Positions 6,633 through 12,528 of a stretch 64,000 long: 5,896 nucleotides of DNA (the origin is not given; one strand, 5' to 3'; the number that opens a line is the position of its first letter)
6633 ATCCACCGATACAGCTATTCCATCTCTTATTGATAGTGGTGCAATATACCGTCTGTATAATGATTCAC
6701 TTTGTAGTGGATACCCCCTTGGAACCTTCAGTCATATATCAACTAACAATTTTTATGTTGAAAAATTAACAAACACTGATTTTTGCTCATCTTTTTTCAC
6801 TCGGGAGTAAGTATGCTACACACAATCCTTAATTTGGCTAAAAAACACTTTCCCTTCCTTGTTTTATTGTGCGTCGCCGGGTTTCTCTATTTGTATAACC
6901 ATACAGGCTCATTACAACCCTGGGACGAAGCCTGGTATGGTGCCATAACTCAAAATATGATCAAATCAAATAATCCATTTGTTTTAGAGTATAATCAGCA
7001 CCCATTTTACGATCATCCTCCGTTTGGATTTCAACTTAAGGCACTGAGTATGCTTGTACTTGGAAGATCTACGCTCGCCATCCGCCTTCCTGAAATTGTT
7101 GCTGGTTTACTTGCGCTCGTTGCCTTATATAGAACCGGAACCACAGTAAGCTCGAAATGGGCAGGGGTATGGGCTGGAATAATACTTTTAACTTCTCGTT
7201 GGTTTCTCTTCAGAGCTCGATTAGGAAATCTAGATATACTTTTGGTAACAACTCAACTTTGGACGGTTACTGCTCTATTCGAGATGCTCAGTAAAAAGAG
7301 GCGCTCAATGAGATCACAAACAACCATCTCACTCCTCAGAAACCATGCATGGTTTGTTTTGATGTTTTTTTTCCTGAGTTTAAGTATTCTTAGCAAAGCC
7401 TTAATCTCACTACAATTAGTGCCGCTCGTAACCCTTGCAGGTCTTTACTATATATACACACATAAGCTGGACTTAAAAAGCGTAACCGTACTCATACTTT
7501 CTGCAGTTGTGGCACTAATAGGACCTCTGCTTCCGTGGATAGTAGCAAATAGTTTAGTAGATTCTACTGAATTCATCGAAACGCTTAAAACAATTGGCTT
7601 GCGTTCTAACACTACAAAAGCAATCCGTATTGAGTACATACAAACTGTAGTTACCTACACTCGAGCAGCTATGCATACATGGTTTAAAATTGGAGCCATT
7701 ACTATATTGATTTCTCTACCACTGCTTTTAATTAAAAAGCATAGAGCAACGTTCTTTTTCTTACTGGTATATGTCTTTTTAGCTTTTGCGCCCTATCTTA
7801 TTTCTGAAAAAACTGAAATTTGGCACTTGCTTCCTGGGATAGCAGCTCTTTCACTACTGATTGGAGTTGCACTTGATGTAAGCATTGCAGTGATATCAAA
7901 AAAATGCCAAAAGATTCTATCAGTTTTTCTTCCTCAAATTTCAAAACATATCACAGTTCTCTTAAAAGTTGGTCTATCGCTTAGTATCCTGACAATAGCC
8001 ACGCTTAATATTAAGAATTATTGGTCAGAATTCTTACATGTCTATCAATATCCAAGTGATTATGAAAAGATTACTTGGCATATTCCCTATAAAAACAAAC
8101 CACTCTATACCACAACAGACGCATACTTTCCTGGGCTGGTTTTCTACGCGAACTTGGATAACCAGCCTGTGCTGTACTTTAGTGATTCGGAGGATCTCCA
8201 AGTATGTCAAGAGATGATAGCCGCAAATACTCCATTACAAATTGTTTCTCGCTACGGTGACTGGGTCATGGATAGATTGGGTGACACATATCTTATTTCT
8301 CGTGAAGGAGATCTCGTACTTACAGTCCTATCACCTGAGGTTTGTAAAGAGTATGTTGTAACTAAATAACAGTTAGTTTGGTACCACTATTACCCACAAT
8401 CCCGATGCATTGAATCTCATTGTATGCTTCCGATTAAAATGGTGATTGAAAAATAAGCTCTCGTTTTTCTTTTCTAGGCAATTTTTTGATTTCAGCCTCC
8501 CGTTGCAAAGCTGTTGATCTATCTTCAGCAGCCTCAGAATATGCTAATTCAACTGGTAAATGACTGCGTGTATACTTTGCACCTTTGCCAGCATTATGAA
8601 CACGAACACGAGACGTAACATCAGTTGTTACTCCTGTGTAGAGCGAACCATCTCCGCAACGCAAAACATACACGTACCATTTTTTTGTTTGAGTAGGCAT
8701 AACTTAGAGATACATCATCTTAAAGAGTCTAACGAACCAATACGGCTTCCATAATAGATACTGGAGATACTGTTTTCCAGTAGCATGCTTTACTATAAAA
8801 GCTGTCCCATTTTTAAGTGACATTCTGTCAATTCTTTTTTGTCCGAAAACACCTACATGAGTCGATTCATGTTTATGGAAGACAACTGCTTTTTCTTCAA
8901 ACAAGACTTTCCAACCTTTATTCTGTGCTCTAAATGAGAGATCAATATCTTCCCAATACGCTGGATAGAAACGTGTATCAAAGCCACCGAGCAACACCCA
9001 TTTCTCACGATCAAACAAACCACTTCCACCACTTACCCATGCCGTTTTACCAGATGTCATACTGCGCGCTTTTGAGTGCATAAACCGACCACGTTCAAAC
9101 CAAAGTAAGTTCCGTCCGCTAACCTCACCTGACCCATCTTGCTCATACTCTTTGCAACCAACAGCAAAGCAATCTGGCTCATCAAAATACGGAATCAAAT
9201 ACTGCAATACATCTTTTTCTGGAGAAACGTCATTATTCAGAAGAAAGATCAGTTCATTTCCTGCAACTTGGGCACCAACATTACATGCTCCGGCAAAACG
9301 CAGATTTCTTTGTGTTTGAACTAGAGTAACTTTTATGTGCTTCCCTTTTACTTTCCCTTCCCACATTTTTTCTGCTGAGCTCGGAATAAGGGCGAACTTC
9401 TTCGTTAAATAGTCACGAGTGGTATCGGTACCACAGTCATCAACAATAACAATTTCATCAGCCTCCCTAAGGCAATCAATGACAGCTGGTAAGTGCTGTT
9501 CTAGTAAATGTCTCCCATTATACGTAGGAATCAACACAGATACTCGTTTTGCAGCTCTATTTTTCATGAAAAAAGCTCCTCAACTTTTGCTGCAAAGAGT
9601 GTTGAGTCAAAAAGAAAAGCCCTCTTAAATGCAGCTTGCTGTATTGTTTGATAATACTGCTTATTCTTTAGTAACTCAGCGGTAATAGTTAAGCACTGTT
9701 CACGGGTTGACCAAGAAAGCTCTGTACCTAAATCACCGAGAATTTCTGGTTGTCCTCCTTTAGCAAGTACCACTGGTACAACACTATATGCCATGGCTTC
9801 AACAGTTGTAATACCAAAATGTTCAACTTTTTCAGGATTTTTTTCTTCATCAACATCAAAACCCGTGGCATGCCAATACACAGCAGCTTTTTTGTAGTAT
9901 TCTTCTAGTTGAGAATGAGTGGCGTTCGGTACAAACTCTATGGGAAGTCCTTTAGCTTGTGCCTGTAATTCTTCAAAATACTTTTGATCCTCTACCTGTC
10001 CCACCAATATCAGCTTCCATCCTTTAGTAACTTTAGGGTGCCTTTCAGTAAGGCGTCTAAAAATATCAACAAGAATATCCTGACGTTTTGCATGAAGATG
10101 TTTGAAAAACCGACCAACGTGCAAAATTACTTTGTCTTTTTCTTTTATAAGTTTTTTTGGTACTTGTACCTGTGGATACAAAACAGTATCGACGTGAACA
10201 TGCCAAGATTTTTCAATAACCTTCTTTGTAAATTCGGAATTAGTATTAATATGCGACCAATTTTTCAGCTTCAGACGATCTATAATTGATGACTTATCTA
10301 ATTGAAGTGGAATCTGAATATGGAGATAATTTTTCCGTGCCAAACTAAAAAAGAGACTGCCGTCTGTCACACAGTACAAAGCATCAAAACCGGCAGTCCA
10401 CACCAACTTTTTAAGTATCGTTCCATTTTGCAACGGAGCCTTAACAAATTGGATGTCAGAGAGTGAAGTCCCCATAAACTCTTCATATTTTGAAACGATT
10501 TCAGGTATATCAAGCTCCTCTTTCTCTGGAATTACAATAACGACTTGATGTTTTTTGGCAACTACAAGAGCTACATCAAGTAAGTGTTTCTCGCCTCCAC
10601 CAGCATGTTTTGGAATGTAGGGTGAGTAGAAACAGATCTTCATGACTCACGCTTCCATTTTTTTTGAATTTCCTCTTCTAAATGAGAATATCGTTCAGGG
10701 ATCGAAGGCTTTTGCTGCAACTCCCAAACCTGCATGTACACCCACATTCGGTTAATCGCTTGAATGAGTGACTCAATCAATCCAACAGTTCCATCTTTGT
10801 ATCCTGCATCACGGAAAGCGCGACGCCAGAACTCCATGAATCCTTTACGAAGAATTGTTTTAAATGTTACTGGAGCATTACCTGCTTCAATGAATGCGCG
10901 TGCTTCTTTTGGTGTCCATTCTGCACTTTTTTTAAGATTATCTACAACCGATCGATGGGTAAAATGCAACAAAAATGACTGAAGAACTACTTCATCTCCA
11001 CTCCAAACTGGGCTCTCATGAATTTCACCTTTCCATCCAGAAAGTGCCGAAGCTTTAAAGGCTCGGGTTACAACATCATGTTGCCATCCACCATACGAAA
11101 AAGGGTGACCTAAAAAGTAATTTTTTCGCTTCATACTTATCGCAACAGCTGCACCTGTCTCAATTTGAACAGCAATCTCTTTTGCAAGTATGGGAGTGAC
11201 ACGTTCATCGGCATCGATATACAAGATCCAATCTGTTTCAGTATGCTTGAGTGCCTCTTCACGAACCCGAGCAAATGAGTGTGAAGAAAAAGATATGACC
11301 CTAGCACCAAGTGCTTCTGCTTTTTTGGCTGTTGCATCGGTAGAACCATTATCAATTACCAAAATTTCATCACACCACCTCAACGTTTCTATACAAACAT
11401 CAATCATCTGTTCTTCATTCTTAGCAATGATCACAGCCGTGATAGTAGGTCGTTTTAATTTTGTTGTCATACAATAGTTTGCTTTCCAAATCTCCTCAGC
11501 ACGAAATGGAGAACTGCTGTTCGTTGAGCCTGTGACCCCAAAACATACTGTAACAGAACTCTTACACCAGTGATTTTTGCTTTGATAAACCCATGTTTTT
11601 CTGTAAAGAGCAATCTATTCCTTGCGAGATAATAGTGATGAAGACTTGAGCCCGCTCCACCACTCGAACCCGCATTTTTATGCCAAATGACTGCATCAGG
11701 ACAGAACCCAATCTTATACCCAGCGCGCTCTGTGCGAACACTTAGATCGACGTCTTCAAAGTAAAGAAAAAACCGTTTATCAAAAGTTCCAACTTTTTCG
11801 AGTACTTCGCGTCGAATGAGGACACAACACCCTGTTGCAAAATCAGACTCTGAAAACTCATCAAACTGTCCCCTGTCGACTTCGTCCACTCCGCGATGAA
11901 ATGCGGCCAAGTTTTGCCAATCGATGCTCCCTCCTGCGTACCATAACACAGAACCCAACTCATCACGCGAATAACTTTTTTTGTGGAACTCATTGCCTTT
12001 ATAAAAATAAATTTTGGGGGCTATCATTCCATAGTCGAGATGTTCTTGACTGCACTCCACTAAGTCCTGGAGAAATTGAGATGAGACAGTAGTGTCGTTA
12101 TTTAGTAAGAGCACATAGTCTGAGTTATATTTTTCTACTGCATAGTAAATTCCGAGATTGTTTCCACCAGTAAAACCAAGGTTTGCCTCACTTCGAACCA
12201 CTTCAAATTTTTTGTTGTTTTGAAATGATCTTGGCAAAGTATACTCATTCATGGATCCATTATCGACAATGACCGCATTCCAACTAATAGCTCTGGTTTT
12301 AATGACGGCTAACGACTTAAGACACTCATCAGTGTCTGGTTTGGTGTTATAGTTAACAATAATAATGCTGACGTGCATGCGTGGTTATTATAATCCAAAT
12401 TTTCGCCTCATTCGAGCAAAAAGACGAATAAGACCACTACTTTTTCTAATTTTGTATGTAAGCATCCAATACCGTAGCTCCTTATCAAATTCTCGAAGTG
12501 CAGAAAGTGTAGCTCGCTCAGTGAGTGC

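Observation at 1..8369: Six tandem, strand-alternating GT39/PMT-type GT-C glycosyltransferase paralogs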

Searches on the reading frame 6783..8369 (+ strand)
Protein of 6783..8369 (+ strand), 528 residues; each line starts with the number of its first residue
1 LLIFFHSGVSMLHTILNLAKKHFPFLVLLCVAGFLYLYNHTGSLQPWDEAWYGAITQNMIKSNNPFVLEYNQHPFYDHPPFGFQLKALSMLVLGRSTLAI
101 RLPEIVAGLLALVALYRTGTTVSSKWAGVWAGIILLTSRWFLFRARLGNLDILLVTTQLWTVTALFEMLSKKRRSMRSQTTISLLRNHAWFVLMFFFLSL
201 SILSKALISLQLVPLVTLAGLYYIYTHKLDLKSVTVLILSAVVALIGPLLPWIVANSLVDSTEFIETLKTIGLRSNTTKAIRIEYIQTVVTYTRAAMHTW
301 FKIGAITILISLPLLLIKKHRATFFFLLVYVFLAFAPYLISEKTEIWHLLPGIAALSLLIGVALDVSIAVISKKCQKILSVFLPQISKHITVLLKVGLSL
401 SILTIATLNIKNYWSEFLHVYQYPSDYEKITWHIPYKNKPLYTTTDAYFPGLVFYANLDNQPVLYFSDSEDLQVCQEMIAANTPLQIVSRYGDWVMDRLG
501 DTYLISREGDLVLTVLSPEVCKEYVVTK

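Call 5: search_protein_families(library=pfam, proteins=[window:6783-8369:+], max_evalue=0.01)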
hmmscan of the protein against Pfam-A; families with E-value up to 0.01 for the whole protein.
window:6783-8369:+ (528 aa): 1 family
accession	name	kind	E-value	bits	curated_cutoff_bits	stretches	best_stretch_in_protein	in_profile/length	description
PF13231.12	PMT_2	-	1.5e-10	42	26.1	1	77-252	1-160/160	Dolichyl-phosphate-mannose-protein mannosyltransferase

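Call 6: search_protein_families(library=ncbifam, proteins=[window:6783-8369:+], max_evalue=0.01)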
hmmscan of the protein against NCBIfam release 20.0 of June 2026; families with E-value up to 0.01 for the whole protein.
window:6783-8369:+ (528 aa): 1 family
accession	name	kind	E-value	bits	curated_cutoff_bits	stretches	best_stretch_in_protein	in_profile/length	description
NF009784.2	PRK13279.1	equivalog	4.3e-08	32.2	567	1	27-387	9-355/539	lipid IV(A) 4-amino-4-deoxy-L-arabinosyltransferase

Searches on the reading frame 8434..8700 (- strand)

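Call 67: search_protein_families(library=pfam, proteins=[window:8434-8700:-], max_evalue=0.1)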
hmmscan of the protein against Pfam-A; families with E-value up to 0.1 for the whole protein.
window:8434-8700:- (88 aa): 2 families
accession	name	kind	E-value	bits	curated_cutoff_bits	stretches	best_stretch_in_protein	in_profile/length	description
PF01541.30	GIY-YIG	-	3e-18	66.3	22.6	1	7-79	1-76/78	GIY-YIG catalytic domain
PF20046.4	DUF6448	-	0.059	13.8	27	0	31-67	61-97/147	Family of unknown function (DUF6448)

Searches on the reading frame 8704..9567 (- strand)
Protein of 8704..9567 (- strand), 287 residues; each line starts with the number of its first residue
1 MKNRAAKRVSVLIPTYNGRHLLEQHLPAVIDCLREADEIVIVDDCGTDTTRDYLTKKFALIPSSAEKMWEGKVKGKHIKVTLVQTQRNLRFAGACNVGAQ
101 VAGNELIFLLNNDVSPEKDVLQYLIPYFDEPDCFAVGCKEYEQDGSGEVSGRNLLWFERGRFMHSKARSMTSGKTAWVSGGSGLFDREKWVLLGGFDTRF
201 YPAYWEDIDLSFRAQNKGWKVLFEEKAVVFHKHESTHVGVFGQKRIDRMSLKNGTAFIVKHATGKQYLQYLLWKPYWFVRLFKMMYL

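Call 61: search_protein_families(library=ncbifam, proteins=[window:8704-9567:-], max_evalue=0.00001)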
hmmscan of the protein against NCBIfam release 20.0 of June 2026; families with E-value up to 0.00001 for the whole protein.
window:8704-9567:- (287 aa): 6 families
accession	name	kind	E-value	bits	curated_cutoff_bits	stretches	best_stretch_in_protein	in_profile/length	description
TIGR03965.1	mycofact_glyco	equivalog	3.7e-21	75.5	280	1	6-241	73-290/467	mycofactocin biosynthesis glycosyltransferase MftF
NF041875.1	EPS_EpsD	equivalog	2.5e-17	63.3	370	1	9-237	1-212/325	exopolysaccharide biosynthesis glycosyltransferase EpsD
TIGR03937.1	PgaC_IcaA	equivalog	1.8e-13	50.2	422.3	1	4-244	42-263/407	poly-beta-1,6-N-acetyl-D-glucosamine synthase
TIGR04283.1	glyco_like_mftF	equivalog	6.9e-09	35.6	182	1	9-226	1-181/221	TIGR04283 family arsenosugar biosynthesis glycosyltransferase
NF047683.1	TeichurnBiosyTuaG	equivalog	1.2e-07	31.6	400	1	5-56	4-55/252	teichuronic acid biosynthesis protein TuaG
NF007482.0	PRK10073.1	equivalog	9.5e-06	24.8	423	0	5-54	4-53/334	glycosyltransferase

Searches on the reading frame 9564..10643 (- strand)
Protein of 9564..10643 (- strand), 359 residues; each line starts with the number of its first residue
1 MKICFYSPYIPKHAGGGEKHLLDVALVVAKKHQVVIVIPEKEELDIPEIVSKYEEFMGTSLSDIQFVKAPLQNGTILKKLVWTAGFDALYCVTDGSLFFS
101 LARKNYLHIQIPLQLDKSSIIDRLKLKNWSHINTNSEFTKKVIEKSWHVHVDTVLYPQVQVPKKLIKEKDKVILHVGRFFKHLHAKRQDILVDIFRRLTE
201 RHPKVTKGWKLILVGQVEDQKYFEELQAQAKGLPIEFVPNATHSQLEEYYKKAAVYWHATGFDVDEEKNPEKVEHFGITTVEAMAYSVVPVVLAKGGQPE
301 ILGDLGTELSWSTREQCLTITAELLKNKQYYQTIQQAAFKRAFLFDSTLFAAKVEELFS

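Call 61: search_protein_families(library=ncbifam, proteins=[window:9564-10643:-], max_evalue=0.00001)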
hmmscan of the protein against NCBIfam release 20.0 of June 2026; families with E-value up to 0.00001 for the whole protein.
window:9564-10643:- (359 aa): 2 families
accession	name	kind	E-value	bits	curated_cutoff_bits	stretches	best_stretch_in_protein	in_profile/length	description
TIGR03999.1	thiol_BshA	equivalog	1.1e-09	37.7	273.7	1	151-357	176-369/375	N-acetyl-alpha-D-glucosaminyl L-malate synthase BshA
NF038298.1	EPS_HpsO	equivalog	1.5e-07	30.5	575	1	162-343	192-368/388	hormogonium polysaccharide biosynthesis glycosyltransferase HpsO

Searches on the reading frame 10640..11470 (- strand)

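Call 61: search_protein_families(library=ncbifam, proteins=[window:10640-11470:-], max_evalue=0.00001)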
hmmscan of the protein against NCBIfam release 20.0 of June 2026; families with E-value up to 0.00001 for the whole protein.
window:10640-11470:- (276 aa): 4 families
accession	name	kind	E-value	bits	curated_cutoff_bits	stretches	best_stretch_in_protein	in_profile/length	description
TIGR04182.1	glyco_TIGR04182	equivalog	6.6e-11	42.1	325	1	10-110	2-104/293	S-layer glycoprotein N-glycosyltransferase AglJ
NF010496.0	PRK13915.1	equivalog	1.9e-10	40.3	262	1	6-88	29-126/307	glucosyl-3-phosphoglycerate synthase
TIGR04195.1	S_glycosyl_SunS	equivalog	2e-10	40.1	350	1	4-93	53-146/421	SunS family peptide S-glycosyltransferase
TIGR04283.1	glyco_like_mftF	equivalog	7.4e-09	35.5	182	1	13-107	4-101/221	TIGR04283 family arsenosugar biosynthesis glycosyltransferase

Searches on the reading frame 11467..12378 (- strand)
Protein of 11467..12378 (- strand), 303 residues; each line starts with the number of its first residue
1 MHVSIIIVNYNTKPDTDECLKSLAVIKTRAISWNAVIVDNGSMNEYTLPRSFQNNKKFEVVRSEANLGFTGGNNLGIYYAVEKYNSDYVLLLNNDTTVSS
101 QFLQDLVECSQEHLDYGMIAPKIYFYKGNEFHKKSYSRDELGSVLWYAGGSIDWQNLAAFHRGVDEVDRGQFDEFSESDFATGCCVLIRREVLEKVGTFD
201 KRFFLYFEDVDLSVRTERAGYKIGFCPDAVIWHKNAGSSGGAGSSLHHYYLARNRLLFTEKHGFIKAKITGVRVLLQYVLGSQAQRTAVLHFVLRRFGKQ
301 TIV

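Call 61: search_protein_families(library=ncbifam, proteins=[window:11467-12378:-], max_evalue=0.00001)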
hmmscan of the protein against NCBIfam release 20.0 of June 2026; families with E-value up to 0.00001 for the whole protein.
window:11467-12378:- (303 aa): 11 families
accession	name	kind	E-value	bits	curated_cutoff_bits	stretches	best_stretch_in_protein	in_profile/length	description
TIGR01556.1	rhamnosyltran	subfamily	7e-21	74.6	200.55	2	32-124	21-113/281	rhamnosyltransferase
NF041875.1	EPS_EpsD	equivalog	3.8e-17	62.7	370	1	161-236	137-209/325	exopolysaccharide biosynthesis glycosyltransferase EpsD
TIGR03965.1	mycofact_glyco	equivalog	1.2e-14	54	280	1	180-234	228-281/467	mycofactocin biosynthesis glycosyltransferase MftF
NF050113.1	gal_furan_GlfT1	equivalog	6.9e-11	42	330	0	13-113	8-108/290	galactofuranosyltransferase GlfT1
TIGR03937.1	PgaC_IcaA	equivalog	4.3e-10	39.1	422.3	0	2-118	46-158/407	poly-beta-1,6-N-acetyl-D-glucosamine synthase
NF038299.1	EPS_HpsN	equivalog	9.6e-10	37.9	425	1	2-239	2-226/317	hormogonium polysaccharide biosynthesis glycosyltransferase HpsN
NF038302.1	EPS_HpsE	equivalog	2.3e-07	30.1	300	1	2-123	2-124/307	hormogonium polysaccharide biosynthesis glycosyltransferase HpsE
NF007482.0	PRK10073.1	equivalog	5.3e-07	28.9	423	1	2-144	7-144/334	glycosyltransferase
TIGR04242.1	nodulat_NodC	equivalog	1e-06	28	550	0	3-108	50-154/395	chitooligosaccharide synthase NodC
TIGR04283.1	glyco_like_mftF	equivalog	1.2e-06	28.3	182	0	3-113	1-101/221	TIGR04283 family arsenosugar biosynthesis glycosyltransferase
NF045692.1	OglycostaseCruG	equivalog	1.9e-06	27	600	0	176-228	198-250/386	2'-O-glycosyltransferase CruG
